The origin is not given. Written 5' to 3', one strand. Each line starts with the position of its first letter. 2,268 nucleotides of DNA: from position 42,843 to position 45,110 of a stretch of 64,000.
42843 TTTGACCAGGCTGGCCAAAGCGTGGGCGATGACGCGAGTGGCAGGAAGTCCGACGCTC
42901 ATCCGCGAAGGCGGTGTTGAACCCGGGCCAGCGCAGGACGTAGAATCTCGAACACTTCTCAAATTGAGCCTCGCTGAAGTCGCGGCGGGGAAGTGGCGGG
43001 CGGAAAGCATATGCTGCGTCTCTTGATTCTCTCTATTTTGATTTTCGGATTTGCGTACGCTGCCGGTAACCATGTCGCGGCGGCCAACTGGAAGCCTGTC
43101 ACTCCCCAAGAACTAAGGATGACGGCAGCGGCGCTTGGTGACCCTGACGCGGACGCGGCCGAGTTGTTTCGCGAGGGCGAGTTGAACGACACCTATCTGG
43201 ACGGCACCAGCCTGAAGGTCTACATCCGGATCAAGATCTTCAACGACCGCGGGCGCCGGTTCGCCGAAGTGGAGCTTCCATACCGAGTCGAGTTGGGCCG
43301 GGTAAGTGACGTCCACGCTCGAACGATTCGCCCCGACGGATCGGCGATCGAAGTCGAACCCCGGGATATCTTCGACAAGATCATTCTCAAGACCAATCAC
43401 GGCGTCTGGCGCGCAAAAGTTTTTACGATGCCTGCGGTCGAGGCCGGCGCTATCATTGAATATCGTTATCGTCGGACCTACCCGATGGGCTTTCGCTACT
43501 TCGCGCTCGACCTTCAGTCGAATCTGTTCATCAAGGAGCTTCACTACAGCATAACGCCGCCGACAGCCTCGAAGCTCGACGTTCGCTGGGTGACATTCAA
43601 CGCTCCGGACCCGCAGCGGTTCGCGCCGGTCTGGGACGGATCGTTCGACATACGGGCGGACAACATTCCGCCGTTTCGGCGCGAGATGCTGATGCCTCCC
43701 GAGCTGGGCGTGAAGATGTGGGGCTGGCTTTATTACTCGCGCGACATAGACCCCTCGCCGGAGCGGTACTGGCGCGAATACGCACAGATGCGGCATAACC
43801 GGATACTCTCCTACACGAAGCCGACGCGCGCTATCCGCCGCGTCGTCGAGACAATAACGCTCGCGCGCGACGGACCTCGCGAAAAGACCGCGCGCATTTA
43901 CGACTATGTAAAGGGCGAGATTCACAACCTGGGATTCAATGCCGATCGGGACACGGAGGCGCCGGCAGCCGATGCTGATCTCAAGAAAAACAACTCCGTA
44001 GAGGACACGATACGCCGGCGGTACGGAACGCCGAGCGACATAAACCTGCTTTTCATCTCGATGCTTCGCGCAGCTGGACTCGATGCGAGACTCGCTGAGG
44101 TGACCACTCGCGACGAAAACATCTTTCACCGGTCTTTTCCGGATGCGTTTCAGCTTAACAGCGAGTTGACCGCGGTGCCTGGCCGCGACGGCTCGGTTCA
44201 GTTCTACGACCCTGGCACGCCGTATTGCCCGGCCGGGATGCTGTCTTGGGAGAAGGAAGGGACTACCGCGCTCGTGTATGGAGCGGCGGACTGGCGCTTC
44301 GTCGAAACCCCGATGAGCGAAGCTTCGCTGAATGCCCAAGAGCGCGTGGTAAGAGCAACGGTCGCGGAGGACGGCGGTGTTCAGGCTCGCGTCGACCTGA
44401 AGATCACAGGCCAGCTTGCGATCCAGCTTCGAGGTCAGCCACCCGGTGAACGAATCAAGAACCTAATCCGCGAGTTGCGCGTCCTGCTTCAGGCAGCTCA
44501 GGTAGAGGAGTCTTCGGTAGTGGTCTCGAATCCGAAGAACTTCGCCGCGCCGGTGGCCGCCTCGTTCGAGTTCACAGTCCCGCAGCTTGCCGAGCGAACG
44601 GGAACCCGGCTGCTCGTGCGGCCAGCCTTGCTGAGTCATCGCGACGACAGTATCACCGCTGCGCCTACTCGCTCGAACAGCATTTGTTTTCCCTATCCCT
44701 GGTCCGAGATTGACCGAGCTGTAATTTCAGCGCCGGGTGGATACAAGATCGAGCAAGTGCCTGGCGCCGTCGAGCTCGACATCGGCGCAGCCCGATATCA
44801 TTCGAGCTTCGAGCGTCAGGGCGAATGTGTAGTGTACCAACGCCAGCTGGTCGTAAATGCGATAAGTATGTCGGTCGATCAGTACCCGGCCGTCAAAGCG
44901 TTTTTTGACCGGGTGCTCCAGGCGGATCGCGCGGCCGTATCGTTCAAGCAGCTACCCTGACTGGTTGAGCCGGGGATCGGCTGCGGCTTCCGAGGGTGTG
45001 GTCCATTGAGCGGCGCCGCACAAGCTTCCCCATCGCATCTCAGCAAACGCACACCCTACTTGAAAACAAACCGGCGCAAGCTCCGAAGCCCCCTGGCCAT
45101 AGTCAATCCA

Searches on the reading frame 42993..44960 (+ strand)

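Call 25: search_protein_families(library=pfam, proteins=[window:42993-44960:+], max_evalue=0.001)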
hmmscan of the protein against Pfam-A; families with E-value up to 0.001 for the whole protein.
window:42993-44960:+ (655 aa): 2 families
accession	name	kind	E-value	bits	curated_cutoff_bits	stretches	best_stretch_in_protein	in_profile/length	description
PF12969.12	DUF3857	-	2e-13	51.1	24.6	1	76-208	9-151/170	Domain of Unknown Function with PDB structure (DUF3857)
PF01841.26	Transglut_core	-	2.7e-08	34.5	23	1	284-377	3-84/108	Transglutaminase-like superfamily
